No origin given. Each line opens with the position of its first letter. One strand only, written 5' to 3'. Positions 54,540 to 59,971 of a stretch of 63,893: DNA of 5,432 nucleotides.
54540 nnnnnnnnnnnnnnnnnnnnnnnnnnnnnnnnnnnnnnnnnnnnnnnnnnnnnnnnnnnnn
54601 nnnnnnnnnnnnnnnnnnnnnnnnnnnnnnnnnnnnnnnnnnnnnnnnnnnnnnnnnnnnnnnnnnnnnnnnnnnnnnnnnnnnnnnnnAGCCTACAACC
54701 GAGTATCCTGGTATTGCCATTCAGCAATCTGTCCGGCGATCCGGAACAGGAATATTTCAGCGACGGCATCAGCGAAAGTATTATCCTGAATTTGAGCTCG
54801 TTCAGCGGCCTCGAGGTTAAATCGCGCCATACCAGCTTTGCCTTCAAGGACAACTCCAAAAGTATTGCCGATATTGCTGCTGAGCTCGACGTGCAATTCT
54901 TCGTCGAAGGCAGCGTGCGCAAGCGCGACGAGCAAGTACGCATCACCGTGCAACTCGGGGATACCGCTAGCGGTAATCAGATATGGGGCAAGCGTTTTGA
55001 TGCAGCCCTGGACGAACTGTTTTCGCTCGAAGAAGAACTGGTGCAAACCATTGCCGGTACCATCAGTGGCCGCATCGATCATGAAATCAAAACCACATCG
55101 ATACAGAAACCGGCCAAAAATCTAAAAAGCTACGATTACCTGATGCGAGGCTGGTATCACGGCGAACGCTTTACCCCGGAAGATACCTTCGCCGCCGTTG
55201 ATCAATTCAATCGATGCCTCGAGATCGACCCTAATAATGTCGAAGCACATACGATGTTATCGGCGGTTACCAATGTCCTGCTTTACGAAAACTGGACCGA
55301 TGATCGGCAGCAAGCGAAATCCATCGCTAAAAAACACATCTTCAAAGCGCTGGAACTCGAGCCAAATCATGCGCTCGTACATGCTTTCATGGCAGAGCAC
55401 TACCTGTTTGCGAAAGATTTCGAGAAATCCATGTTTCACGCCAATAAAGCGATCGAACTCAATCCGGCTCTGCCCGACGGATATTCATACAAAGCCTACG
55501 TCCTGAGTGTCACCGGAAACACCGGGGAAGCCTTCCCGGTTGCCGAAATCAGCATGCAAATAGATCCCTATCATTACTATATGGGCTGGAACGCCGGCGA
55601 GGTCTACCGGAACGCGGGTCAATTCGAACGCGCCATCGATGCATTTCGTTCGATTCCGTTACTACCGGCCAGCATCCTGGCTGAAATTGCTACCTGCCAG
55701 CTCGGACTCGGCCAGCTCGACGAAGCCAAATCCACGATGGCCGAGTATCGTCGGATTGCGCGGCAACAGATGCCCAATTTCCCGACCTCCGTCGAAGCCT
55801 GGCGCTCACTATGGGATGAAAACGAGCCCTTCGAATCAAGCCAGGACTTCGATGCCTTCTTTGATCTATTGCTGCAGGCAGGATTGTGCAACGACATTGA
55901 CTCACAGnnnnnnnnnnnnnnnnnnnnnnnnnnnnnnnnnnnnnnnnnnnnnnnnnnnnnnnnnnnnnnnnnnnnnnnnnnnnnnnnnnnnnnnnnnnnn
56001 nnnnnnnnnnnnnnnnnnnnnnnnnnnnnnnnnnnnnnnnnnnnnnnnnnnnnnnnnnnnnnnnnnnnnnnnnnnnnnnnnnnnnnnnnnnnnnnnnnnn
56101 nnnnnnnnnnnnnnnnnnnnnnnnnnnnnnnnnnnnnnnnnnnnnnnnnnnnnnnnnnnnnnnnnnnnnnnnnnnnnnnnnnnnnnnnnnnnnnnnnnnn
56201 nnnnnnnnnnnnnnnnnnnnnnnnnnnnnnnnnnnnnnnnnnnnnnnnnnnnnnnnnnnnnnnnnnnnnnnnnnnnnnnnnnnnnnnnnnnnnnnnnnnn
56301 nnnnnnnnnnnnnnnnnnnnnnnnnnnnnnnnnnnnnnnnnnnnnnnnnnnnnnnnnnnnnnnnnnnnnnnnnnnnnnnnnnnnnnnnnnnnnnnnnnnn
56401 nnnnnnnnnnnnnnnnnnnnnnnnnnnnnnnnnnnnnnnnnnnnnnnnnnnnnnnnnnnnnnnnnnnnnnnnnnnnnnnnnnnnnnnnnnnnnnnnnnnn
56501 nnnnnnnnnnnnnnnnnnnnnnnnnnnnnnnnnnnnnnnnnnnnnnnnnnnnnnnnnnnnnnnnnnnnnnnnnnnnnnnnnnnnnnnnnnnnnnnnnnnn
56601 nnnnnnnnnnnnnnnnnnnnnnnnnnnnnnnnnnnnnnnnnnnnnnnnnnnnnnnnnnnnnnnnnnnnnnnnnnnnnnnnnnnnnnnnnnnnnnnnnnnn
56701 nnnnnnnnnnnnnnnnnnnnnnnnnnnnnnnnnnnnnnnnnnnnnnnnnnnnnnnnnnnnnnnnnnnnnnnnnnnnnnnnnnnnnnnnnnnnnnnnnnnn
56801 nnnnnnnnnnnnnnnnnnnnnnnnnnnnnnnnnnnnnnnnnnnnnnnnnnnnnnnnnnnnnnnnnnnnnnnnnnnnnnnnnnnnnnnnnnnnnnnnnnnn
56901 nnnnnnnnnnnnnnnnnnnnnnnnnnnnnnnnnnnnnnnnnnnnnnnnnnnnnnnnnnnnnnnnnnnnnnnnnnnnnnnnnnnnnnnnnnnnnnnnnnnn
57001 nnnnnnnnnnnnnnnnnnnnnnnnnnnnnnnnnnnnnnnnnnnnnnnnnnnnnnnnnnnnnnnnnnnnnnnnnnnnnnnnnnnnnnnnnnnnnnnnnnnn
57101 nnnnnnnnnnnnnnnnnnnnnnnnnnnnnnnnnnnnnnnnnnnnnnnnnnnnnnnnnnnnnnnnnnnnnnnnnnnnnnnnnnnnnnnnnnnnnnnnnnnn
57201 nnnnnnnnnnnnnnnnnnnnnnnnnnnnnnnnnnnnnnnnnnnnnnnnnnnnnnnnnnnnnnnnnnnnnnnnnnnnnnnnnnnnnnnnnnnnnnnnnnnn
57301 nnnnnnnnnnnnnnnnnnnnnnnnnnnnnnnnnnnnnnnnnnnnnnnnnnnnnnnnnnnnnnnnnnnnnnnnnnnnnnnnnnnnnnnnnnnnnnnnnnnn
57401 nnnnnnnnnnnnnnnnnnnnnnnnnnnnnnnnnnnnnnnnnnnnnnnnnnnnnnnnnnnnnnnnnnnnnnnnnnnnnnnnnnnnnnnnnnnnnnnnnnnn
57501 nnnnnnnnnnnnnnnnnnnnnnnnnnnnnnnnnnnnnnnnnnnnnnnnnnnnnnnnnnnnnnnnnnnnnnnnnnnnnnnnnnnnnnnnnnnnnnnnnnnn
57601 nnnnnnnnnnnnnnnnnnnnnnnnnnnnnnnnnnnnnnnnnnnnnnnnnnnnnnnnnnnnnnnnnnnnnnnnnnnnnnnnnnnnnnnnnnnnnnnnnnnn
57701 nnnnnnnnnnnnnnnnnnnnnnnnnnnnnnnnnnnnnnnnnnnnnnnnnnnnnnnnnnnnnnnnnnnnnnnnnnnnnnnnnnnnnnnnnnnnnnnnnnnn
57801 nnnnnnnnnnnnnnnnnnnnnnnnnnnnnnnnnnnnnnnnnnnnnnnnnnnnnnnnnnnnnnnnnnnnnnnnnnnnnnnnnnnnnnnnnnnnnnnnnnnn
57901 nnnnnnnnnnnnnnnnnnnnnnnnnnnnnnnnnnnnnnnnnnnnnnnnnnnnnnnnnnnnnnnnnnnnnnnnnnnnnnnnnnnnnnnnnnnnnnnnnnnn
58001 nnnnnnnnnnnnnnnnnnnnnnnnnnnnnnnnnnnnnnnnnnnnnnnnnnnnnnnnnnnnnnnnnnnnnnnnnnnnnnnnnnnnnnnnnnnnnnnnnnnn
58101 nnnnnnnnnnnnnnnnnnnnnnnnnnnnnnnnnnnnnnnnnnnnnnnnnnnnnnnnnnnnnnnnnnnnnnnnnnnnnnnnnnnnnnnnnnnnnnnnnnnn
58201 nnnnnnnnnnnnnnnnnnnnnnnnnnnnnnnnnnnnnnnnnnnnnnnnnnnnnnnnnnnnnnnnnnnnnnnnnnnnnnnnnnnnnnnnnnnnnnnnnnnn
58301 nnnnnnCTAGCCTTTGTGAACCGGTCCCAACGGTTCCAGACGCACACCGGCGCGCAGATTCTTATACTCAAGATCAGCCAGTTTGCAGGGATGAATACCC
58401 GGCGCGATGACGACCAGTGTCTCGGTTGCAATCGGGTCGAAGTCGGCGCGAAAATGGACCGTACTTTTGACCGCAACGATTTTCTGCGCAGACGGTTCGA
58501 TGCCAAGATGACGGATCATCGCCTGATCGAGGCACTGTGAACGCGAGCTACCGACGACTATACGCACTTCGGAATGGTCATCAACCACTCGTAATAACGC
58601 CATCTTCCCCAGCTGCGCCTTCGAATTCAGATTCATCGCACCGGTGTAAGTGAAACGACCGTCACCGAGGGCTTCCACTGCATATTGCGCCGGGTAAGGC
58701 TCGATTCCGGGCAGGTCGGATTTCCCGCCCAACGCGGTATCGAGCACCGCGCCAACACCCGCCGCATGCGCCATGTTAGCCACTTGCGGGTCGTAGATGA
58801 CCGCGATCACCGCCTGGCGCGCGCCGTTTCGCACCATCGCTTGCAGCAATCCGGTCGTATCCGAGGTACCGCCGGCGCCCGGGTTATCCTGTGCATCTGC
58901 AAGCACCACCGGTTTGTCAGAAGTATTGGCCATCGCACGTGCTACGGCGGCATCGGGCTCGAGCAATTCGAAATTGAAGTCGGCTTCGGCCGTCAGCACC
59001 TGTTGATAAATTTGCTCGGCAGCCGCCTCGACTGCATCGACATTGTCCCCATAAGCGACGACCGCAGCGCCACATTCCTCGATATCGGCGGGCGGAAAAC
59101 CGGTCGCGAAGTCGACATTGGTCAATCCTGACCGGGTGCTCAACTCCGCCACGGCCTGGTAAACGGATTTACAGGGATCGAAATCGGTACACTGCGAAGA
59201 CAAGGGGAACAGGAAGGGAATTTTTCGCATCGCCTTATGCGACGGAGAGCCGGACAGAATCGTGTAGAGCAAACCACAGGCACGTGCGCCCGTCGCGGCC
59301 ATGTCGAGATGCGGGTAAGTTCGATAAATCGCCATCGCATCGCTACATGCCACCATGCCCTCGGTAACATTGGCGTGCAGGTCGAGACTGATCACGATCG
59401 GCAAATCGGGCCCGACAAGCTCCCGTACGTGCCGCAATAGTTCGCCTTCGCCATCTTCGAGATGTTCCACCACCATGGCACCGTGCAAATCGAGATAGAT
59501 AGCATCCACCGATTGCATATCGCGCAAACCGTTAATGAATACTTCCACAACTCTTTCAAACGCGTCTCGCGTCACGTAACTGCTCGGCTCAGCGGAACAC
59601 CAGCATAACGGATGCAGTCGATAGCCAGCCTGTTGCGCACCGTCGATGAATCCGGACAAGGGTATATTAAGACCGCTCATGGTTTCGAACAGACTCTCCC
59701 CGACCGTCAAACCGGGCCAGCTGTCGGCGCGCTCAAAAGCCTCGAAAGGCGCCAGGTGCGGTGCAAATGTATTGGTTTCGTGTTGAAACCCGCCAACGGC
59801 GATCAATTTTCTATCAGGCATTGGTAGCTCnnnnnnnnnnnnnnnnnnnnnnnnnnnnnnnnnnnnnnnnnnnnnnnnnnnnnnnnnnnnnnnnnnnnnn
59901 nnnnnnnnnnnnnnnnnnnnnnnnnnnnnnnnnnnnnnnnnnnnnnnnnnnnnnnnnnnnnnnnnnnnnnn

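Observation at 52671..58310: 1879-aa SARP/BTAD regulator carrying four complete tandem TolB-N-like plus TPR sensor modules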

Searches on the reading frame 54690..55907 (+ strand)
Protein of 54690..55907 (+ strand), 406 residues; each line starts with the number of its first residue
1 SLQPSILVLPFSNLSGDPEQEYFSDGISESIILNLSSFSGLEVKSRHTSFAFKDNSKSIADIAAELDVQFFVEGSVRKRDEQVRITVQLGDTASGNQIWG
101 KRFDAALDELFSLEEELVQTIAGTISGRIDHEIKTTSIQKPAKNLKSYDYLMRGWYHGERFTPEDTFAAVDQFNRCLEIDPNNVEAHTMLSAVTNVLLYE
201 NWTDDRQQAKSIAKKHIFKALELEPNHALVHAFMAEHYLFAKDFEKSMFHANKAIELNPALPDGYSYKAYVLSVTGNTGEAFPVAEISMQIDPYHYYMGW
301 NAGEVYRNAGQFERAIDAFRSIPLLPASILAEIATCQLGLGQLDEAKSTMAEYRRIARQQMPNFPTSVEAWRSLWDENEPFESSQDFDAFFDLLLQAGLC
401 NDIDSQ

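Call 72: search_solved_structures(query=window:54690-55907:+, max_evalue=10, show_alignments=0)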
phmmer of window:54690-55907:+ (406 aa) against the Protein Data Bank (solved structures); distinct sequences matched with E-value up to 10: 93 (the best 60 are shown).
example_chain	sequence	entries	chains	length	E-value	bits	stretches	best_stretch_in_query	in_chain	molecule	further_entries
7yeh_B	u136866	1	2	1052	1.5e-18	70.5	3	166-320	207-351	UDP-N-acetylglucosamine--peptide N-acetylglucosaminyltransferase 110 kDa subunit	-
7ntf_A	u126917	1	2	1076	1.5e-18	70.4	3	166-320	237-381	Isoform 1 of UDP-N-acetylglucosamine--peptide N-acetylglucosaminyltransferase 110 kDa subu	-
7yea_A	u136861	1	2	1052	1.7e-18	70.3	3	166-321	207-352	UDP-N-acetylglucosamine--peptide N-acetylglucosaminyltransferase 110 kDa subunit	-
9qhb_A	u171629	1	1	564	3.1e-18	69.5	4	154-328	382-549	Engineered tetratricopeptide repeat protein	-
1w3b_A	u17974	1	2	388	5.3e-17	65.4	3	166-320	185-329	UDP-N-ACETYLGLUCOSAMINE--PEPTIDE N-ACETYLGLUCOSAMINYLTRANSFERASE 110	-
6eou_A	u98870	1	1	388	2.3e-16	63.3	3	166-320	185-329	UDP-N-acetylglucosamine--peptide N-acetylglucosaminyltransferase 110 kDa subunit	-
5nnr_A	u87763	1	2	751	1.5e-11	47.5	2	234-337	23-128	N-terminal acetyltransferase-like protein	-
5nnp_A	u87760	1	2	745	1.6e-11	47.4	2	235-337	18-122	N-terminal acetyltransferase-like protein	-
8bu0_A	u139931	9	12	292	1.6e-10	44.1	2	154-319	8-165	Consensus tetratricopeptide repeat protein | Crystal structure of an 8-repeat consensus TPR superhelix with Zinc. | Monomer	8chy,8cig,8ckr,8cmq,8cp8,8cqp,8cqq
9qhc_A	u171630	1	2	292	4.7e-10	42.5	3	218-326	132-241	Engineered tetratricopeptide repeat protein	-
7obi_A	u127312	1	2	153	1.7e-08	37.4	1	213-320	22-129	CTPR-rv4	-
4rg6_A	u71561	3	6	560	5.8e-08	35.6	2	206-319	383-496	Cell division cycle protein 27 homolog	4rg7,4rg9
5khu_F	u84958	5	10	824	1.8e-07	34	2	206-319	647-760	Cell division cycle protein 27 homolog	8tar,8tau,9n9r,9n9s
5g04_F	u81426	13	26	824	1.9e-07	34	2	206-319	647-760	CELL DIVISION CYCLE PROTEIN 27 HOMOLOG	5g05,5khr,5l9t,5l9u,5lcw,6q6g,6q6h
4ui9_F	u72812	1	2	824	2e-07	33.9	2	206-319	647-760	CELL DIVISION CYCLE PROTEIN 27 HOMOLOG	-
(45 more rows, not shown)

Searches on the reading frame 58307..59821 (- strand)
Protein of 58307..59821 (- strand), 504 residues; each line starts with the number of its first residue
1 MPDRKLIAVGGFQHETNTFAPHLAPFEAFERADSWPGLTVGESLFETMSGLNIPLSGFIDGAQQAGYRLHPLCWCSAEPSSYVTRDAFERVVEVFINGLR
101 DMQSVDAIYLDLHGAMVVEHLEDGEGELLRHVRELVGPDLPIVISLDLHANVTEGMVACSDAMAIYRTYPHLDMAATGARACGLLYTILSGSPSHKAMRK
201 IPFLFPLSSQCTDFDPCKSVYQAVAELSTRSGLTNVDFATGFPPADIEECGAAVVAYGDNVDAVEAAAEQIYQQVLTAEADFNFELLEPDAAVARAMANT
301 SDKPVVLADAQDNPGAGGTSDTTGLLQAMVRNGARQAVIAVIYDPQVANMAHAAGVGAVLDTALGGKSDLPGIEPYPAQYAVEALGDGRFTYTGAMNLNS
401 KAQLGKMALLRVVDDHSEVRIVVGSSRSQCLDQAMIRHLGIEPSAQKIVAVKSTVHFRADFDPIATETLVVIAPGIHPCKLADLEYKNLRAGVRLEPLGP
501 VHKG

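Call 13: search_protein_families(library=pfam, proteins=[window:58307-59821:-], max_evalue=0.001)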
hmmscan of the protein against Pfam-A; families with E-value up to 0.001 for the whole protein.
window:58307-59821:- (504 aa): 2 families
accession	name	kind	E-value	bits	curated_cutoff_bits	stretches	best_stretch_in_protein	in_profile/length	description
PF07364.17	DUF1485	-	6e-96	321.6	22.8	1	7-297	2-290/290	Metallopeptidase family M81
PF07171.17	MlrC_C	-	6.7e-54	183.2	27.2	1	307-488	1-178/178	MlrC C-terminus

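Call 94: search_protein_families(library=padloc, proteins=[window:58307-59821:-], max_evalue=0.01)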
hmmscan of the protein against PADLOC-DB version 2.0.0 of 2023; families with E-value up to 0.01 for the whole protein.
window:58307-59821:- (504 aa): 0 families
